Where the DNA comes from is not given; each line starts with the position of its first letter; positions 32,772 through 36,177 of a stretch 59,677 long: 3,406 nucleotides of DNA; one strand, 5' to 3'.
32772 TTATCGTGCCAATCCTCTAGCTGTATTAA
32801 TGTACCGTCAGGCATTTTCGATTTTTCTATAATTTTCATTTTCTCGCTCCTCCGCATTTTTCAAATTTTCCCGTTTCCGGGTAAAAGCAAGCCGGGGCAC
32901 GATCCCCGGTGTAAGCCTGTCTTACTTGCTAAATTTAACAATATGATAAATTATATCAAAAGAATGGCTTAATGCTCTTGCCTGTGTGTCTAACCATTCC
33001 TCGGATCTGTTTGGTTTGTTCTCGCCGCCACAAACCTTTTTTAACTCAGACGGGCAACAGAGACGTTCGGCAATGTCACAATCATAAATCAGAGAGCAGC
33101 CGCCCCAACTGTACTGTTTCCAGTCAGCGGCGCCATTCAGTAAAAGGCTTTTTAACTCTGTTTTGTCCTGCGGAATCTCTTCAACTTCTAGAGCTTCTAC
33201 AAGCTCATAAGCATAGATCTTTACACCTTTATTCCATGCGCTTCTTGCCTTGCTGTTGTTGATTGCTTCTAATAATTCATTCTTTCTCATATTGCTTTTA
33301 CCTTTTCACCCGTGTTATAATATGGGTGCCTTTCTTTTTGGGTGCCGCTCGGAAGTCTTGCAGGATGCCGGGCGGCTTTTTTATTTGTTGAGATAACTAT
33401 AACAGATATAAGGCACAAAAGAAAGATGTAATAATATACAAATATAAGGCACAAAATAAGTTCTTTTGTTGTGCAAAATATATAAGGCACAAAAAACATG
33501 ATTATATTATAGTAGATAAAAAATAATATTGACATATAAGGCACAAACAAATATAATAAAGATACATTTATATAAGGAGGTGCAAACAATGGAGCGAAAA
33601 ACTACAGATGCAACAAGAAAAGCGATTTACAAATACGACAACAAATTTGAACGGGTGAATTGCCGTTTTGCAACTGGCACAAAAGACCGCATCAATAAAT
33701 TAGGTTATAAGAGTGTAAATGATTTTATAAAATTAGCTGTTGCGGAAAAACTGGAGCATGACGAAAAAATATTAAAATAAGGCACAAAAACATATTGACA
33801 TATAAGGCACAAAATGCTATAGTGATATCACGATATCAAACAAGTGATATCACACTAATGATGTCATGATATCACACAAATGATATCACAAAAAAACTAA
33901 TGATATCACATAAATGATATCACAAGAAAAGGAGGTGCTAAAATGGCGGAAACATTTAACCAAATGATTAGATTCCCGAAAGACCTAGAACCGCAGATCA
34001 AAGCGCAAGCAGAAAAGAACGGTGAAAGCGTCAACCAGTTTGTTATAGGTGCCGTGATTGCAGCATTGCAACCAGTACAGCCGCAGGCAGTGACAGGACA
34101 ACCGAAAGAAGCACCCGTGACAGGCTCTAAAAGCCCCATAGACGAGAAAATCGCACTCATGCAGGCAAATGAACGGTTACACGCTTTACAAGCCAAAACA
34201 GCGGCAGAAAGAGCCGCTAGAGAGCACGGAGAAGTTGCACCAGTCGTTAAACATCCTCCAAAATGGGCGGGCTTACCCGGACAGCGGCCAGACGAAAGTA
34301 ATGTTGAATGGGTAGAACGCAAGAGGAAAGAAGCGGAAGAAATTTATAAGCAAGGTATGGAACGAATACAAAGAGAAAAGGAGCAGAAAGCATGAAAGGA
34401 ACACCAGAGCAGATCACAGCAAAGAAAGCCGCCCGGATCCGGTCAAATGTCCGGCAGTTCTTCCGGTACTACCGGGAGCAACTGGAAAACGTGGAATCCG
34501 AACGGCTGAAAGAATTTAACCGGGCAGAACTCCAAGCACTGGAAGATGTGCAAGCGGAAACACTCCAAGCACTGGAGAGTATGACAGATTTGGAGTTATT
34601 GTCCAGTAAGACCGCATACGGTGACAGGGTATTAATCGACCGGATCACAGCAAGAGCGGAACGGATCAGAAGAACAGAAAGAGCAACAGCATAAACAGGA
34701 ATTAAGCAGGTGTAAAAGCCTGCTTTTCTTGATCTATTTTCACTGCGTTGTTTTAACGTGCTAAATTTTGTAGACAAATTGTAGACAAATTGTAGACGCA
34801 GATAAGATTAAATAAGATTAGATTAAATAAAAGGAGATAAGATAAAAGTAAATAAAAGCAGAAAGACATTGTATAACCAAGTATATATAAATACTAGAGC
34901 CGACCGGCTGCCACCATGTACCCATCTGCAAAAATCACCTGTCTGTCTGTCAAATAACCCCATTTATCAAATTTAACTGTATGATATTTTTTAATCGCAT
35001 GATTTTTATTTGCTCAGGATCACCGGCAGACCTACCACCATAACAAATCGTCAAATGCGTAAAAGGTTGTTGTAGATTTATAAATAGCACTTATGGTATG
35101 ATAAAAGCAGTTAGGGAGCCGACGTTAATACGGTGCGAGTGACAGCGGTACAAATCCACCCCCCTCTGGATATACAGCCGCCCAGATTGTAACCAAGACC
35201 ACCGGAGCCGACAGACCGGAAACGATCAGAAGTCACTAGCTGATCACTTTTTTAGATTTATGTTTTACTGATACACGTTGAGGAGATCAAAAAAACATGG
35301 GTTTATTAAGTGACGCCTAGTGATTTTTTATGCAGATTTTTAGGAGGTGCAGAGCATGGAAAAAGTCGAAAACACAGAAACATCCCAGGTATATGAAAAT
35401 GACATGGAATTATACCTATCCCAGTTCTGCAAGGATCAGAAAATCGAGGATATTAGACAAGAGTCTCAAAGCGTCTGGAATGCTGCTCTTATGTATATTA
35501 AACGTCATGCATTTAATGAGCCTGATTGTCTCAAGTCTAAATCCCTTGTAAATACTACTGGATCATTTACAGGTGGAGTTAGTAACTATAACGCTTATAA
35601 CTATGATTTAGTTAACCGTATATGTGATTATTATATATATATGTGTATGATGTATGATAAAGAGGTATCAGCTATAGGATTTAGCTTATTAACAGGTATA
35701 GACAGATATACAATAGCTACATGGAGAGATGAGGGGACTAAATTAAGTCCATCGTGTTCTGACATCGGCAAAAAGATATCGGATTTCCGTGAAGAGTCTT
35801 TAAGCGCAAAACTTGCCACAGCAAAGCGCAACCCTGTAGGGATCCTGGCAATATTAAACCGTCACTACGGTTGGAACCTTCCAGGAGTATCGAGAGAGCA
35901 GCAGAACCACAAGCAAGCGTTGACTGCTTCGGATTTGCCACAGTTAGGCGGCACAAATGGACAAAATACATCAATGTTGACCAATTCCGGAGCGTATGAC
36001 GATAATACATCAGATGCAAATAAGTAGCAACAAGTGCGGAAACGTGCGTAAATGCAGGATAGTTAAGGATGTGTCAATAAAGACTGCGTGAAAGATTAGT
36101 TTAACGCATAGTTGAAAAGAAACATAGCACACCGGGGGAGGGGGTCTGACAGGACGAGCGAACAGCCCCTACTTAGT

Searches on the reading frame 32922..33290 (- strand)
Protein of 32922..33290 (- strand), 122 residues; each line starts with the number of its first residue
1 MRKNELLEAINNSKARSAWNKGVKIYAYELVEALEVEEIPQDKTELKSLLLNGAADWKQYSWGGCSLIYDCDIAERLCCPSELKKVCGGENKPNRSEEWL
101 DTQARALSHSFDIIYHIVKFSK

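Call 17: search_protein_families(library=pfam, proteins=[window:32922-33290:-], max_evalue=0.01)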
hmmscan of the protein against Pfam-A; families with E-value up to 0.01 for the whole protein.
window:32922-33290:- (122 aa): 1 family
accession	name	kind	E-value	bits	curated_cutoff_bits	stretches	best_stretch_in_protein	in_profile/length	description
PF15224.11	SCRG1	-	0.0076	16.8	27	0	38-83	19-62/76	Scrapie-responsive protein 1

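Call 18: search_protein_families(library=phrogs, proteins=[window:32922-33290:-], max_evalue=0.001)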
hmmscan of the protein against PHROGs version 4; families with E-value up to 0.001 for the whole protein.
window:32922-33290:- (122 aa): 0 families

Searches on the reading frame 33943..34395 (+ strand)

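Call 17: search_protein_families(library=pfam, proteins=[window:33943-34395:+], max_evalue=0.01)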
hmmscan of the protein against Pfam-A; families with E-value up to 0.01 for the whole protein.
window:33943-34395:+ (150 aa): 2 families
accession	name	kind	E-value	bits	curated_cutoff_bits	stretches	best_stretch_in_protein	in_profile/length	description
PF05534.18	HicB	-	1.7e-05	25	21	1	8-37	21-50/51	HicB family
PF03869.20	Arc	-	0.0011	19.2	20.4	1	9-43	9-43/50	Arc-like DNA binding domain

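Call 18: search_protein_families(library=phrogs, proteins=[window:33943-34395:+], max_evalue=0.001)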
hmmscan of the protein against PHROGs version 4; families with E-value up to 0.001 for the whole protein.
window:33943-34395:+ (150 aa): 4 families
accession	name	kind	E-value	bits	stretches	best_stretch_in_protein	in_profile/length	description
phrog_13890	-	unknown function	0.00017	22.5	1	9-38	22-51/73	-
phrog_1287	-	unknown function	0.00018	22.9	1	8-89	13-92/115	-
phrog_3178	-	transcription regulation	0.00023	22.5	1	8-50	13-55/125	Arc-like DNA binding domain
phrog_7906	-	transcription regulation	0.00051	21.8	1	6-89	13-91/111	Arc-like transcriptional regulator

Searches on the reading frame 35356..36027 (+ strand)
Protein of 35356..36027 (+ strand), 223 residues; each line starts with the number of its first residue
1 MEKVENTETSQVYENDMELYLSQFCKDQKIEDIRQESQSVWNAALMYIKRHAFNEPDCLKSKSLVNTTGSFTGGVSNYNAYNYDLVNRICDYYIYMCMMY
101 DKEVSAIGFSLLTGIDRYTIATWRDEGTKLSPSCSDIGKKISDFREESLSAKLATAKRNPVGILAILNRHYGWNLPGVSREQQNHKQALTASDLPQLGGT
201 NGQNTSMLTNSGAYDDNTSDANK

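Call 17: search_protein_families(library=pfam, proteins=[window:35356-36027:+], max_evalue=0.01)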
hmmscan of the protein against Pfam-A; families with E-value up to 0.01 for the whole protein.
window:35356-36027:+ (223 aa): 1 family
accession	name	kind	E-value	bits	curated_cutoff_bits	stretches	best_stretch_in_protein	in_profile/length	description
PF16677.11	GP3_package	-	0.0044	17.6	29.4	0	85-173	12-99/105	DNA-packaging protein gp3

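Call 18: search_protein_families(library=phrogs, proteins=[window:35356-36027:+], max_evalue=0.001)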
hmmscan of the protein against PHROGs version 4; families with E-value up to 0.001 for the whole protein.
window:35356-36027:+ (223 aa): 0 families

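Call 39: find_related_loci(query=A4, collection=viral_contigs, flank=3000)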
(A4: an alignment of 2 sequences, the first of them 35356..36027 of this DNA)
Query A4 (223 aa) in viral_contigs; peptide patterns used: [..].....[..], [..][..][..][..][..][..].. (x = any residue, [..] = any of these).
598 stretches matched a pattern (row limit reached: there are more); 336 encode a relative of the query (tblastn E <= 1e-3); the best 80 are kept; 80 distinct loci.
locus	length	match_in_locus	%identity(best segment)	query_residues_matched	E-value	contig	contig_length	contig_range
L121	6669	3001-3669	100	1-223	2e-154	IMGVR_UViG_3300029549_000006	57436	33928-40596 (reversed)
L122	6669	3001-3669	99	1-223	3e-152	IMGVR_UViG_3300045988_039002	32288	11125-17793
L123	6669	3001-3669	98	1-223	6e-152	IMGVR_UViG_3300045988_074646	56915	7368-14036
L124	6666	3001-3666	98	1-222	8e-151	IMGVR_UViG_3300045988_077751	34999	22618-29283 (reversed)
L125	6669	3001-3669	97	1-223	2e-150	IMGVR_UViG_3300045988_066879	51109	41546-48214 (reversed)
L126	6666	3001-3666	97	1-222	2e-150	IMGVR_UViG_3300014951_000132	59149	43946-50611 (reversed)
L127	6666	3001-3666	97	1-222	2e-150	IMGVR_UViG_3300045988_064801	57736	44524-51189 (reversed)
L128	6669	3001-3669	97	1-223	2e-150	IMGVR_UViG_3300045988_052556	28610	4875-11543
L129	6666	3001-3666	97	1-222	2e-150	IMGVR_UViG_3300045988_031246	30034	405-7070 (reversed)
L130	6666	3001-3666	97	1-222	2e-150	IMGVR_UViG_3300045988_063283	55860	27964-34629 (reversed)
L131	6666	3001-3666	97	1-222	2e-150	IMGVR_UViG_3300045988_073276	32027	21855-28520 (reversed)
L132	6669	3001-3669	97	1-223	2e-150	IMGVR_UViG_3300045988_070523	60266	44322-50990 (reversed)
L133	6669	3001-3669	97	1-223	2e-150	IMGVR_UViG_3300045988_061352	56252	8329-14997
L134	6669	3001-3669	97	1-223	2e-150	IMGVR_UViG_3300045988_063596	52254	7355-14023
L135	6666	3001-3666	97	1-222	2e-150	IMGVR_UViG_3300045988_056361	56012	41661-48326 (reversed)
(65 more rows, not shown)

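Call 47: find_related_loci(query=A4, collection=genome_contigs, flank=6000)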
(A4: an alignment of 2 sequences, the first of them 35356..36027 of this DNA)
Query A4 (223 aa) in genome_contigs; peptide patterns used: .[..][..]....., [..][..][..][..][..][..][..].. (x = any residue, [..] = any of these).
150 stretches matched a pattern; 1 encode a relative of the query (tblastn E <= 1e-3); 1 distinct loci.
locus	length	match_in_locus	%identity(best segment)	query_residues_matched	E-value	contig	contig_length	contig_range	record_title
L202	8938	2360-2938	37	4-198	1e-39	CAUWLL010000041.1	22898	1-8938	MAG: uncultured Lachnospiraceae bacterium isolate SRS10476985__bin46 genome assembly, contig: SRS10476985_NODE_3005_leng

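Call 50: find_homologous_proteins(query=window:35356-36027:+, max_evalue=0.001)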
Query window:35356-36027:+ (223 aa): 1944 proteins with E <= 0.001 among 2079 candidates; the best 120 are listed.
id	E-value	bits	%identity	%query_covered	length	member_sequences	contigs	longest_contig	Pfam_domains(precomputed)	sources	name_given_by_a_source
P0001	1.1e-142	491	97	100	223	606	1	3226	-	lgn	-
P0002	3.2e-133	460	92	100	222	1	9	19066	-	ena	-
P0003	4.9e-133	459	92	100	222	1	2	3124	-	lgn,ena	-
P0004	8.4e-133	459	93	100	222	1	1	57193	-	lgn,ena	-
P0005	1.7e-132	458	91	100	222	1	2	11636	-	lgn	-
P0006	1.9e-132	457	91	100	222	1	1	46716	-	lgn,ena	-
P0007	3.1e-132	457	92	100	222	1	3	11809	-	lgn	-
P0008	8.1e-132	455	91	100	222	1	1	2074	-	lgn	-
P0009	9.5e-132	455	91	100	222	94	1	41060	-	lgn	-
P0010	1.1e-131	455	91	100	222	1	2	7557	-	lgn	-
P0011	1.2e-131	455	91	100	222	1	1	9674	-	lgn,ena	-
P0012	3.2e-131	453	91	100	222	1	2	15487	-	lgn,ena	-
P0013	3.3e-131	453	91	100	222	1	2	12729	-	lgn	-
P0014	9.1e-131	452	91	100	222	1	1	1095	-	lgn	-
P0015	9.3e-131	452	91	100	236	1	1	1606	-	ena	-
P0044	3.7e-126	437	84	100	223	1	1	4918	-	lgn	-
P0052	1.2e-118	412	82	100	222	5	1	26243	-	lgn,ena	-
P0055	5.6e-112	391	77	100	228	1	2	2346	-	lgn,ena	-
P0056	6.9e-110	384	79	99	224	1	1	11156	-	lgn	-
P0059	1.0e-101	357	82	88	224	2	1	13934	-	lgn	-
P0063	1.9e-97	343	71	100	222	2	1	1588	-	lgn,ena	-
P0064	1.9e-95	337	69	99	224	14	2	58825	-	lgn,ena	-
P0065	5.4e-93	329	69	100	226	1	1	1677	-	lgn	-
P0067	6.1e-91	322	70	94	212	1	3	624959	-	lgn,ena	-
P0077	1.2e-86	308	74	84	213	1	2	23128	-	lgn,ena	-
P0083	4.5e-85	303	69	89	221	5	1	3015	-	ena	-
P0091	9.2e-82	292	69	86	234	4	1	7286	-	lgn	-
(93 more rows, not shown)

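Call 51: find_encoding_contigs(protein=P0052, flank=8000, max_places=1)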
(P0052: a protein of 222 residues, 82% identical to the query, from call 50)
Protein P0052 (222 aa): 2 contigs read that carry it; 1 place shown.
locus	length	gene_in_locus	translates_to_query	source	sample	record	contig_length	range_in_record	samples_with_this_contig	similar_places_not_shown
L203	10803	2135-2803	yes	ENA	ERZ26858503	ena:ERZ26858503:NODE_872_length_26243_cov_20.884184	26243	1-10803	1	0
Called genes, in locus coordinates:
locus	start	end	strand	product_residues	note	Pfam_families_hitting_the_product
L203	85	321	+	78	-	-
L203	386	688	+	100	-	-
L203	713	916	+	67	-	PF22147:AcrIC5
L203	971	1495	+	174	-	-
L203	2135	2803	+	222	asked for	-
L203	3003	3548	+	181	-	PF01844:HNH (weak)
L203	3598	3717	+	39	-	-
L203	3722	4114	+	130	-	-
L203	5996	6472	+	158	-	-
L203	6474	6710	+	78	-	-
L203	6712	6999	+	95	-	PF18439:zf_UBZ (faint)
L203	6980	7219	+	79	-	-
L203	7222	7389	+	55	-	-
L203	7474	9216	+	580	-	PF17289:Terminase_6C (faint), PF22530:Terminase-T7_RNaseH-like (weak)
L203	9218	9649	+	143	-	PF07374:DUF1492 (weak)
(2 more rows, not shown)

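Call 52: find_encoding_contigs(protein=P0056, flank=8000, max_places=1)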
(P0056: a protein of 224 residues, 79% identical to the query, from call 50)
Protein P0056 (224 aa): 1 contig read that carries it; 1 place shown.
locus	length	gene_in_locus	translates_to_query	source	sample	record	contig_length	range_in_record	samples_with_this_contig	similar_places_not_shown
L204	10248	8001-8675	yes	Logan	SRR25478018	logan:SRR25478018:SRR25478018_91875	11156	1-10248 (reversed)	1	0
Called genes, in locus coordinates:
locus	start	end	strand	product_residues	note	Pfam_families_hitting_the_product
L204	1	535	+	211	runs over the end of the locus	-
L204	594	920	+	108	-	-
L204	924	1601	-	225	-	PF10543:ORF6N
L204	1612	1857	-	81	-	-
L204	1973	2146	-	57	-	-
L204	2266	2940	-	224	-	PF08346:AntA, PF03374:ANT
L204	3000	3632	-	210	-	PF02498:Bro-N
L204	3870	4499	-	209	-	-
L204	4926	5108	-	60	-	-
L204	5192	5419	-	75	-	-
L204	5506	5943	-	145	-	-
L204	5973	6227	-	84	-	-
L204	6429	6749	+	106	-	-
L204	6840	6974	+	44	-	-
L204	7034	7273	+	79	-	-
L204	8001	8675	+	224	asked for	-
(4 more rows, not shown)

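Call 53: find_encoding_contigs(protein=P0064, flank=8000, max_places=1)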
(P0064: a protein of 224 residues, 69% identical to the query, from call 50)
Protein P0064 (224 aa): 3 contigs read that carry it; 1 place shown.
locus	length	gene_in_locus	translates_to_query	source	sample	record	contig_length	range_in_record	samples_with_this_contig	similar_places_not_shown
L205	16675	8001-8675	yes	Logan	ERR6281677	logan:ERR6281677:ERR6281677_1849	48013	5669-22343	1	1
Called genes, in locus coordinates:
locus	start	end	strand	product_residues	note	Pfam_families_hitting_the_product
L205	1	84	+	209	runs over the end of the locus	-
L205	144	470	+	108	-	-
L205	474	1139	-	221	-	PF10543:ORF6N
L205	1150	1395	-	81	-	-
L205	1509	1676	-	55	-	-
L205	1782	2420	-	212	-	PF09723:Zn_ribbon_8 (faint), PF13240:Zn_Ribbon_1, PF13248:Zn_ribbon_3 (weak), PF18912:DZR_2 (faint), PF12773:DZR (weak)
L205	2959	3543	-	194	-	PF00589:Phage_integrase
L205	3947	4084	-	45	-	-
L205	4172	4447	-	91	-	-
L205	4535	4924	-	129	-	-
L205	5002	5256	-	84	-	-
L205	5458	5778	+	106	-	-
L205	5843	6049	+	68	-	-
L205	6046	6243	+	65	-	-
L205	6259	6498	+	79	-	-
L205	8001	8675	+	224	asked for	-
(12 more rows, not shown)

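Call 60: find_encoding_contigs(protein=P0067, flank=8000, max_places=1)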
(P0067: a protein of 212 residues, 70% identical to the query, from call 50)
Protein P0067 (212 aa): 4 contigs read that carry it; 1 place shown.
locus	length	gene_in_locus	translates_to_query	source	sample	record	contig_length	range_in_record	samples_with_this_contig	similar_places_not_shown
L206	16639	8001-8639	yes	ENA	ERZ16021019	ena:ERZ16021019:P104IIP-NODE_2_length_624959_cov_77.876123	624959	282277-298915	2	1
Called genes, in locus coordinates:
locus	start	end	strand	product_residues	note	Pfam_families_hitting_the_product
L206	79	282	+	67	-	-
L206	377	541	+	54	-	-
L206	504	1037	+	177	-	-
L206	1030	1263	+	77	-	-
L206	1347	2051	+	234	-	-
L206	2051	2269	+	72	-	-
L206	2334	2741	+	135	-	-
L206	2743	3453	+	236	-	-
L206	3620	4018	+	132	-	-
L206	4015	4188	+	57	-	PF13560:HTH_31 (weak), PF01381:HTH_3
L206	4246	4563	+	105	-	-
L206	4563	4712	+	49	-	-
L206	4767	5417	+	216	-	PF14386:DUF4417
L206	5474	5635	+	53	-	-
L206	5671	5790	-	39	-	-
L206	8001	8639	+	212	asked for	-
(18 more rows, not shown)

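Call 61: find_encoding_contigs(protein=P0077, flank=8000, max_places=1)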
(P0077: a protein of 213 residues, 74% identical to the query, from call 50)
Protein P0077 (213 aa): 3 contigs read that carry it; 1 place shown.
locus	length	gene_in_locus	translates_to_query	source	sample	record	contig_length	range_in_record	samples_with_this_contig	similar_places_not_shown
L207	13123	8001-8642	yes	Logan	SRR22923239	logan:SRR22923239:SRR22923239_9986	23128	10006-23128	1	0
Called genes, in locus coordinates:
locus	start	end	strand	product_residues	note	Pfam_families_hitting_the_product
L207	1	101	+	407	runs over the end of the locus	PF00589:Phage_integrase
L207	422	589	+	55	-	-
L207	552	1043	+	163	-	-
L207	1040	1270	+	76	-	-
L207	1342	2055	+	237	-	-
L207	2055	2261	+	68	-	-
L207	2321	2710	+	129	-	-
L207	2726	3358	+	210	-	-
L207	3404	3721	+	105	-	-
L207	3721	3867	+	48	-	-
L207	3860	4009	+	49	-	-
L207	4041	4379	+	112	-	PF14386:DUF4417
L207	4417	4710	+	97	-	PF14386:DUF4417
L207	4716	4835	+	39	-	-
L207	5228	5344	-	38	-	-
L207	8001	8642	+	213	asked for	-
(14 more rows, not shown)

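Call 62: find_encoding_contigs(protein=P0059, flank=8000, max_places=1)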
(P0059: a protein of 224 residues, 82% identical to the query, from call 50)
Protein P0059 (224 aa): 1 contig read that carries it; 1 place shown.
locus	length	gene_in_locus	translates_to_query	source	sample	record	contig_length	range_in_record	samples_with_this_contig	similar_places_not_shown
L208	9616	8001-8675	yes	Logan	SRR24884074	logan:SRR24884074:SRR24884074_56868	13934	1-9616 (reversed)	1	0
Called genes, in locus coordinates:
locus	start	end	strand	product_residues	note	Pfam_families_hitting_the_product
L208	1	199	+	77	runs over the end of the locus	-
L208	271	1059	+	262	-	-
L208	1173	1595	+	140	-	-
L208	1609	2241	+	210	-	-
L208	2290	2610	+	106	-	-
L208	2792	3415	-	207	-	-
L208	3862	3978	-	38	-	-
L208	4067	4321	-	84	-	-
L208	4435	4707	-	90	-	-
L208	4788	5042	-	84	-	-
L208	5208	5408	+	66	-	PF13443:HTH_26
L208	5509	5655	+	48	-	-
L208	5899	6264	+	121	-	-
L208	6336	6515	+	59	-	-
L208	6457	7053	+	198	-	-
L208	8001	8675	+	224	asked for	-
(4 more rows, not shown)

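Call 65: find_encoding_contigs(protein=P0055, flank=8000, max_places=2)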
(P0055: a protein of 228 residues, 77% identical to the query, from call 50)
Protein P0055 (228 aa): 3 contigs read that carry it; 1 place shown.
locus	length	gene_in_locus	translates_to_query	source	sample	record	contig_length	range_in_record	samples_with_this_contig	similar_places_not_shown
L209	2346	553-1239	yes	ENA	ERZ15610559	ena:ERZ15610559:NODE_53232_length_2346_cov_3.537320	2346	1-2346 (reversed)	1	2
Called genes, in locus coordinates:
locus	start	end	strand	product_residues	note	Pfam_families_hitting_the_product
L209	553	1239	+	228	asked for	-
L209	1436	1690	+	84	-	-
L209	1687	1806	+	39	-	-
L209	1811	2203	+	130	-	-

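Call 66: find_encoding_contigs(protein=P0063, flank=8000, max_places=2)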
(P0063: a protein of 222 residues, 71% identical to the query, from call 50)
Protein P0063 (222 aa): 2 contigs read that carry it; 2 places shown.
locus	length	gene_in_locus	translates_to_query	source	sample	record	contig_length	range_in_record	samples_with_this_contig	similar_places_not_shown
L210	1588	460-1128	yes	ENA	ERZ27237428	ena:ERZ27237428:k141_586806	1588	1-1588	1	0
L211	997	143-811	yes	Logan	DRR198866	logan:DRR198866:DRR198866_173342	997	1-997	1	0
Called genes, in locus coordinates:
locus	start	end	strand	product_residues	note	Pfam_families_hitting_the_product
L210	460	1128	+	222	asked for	-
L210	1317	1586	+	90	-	?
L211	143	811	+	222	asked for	-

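Call 67: find_encoding_contigs(protein=P0044, flank=8000, max_places=1)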
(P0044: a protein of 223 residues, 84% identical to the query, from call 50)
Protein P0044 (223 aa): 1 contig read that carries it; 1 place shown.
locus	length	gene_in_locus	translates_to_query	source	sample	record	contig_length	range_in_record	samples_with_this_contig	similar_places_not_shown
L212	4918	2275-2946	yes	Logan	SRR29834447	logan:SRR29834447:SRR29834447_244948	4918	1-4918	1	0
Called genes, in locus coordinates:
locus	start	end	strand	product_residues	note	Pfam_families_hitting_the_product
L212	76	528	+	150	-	PF05534:HicB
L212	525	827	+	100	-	-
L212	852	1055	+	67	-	PF22147:AcrIC5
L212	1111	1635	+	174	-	-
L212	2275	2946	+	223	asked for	-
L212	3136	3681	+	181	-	PF01844:HNH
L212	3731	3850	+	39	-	-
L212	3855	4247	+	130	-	-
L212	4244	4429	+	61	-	-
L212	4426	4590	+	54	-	-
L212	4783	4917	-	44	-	?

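Call 81: find_encoding_contigs(protein=P0091, flank=8000, max_places=1)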
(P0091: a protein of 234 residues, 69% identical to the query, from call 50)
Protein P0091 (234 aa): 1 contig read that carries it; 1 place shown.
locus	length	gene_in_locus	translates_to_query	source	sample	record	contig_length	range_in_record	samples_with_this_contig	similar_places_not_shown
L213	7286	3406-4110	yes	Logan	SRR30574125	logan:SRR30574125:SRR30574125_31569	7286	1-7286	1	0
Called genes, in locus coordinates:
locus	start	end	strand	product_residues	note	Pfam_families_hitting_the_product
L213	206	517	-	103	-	-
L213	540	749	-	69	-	-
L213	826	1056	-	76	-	-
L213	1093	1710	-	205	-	-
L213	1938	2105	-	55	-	-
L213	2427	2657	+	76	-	PF13443:HTH_26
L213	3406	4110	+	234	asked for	-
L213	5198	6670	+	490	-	PF11443:DUF2828, PF13519:VWA_2 (weak), PF25043:DUF7788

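Call 82: find_encoding_contigs(protein=P0083, flank=8000, max_places=1)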
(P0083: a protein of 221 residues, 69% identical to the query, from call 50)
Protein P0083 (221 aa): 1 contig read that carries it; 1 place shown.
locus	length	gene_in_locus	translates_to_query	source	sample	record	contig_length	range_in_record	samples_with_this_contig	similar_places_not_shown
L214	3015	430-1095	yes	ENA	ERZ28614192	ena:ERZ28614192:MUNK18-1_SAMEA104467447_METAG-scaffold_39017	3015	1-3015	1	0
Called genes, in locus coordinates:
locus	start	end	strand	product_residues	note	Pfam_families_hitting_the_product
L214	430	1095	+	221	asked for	-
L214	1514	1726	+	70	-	PF03819:MazG (weak)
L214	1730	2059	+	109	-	-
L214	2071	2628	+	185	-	-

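Call 83: find_encoding_contigs(protein=P0065, flank=8000, max_places=1)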
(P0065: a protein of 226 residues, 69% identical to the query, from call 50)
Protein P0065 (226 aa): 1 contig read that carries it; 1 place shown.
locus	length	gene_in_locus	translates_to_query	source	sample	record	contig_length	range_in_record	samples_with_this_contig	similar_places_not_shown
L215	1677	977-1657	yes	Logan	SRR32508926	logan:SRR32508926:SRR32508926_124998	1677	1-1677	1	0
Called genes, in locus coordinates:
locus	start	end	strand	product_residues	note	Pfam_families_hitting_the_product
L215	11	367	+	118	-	-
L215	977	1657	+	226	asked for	-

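Call 89: search_solved_structures(query=A5, max_evalue=1, show_alignments=1)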
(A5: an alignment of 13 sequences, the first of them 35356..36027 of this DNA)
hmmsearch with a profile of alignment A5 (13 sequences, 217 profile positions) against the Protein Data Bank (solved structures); distinct sequences matched with E-value up to 1: 2.
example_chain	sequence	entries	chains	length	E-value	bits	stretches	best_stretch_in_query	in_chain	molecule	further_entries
1gvn_A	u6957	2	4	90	0.24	13.9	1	27-103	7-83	EPSILON | Antidote of epsilon-zeta postsegregational killing system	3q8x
3c6a_A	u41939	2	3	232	0.59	12.6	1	80-116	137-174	Terminase large subunit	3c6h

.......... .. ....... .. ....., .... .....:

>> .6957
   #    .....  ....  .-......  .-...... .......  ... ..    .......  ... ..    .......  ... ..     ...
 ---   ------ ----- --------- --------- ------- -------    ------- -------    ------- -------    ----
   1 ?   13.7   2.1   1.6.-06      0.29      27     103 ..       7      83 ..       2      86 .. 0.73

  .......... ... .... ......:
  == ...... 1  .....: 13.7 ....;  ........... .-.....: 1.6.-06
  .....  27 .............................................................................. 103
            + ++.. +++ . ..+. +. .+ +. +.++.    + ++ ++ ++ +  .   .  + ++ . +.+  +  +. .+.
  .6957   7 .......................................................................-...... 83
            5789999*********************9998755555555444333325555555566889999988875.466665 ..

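Call 90: search_protein_families(library=pfam, alignment_id=A5, max_evalue=0.1)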
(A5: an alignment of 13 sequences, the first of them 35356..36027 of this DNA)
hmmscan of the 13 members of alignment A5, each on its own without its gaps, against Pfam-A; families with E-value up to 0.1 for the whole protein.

A. member 1, window:35356-36027:+ (223 aa): 2 families
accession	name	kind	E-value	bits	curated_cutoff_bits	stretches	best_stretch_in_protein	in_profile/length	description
PF16677.11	GP3_package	-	0.0044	17.6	29.4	1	85-173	12-99/105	DNA-packaging protein gp3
PF06802.16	DUF1231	-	0.015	14.9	25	1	10-115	6-109/340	Protein of unknown function (DUF1231)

B. families by the number of members that match (of 13 scanned): 6 families
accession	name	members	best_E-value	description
PF16677.11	GP3_package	10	4e-06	DNA-packaging protein gp3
PF23058.1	RBD_ZCCHC3_2nd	3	0.012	ZCCHC3, second RNA-binding domain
PF19967.4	VMAP-M5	2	0.0061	vWA-MoxR associated protein middle region (VMAP-M) 5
PF06802.16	DUF1231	1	0.015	Protein of unknown function (DUF1231)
PF14700.11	RPOL_N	1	0.015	DNA-directed RNA polymerase N-terminal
PF24796.1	WDR55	1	0.087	WDR55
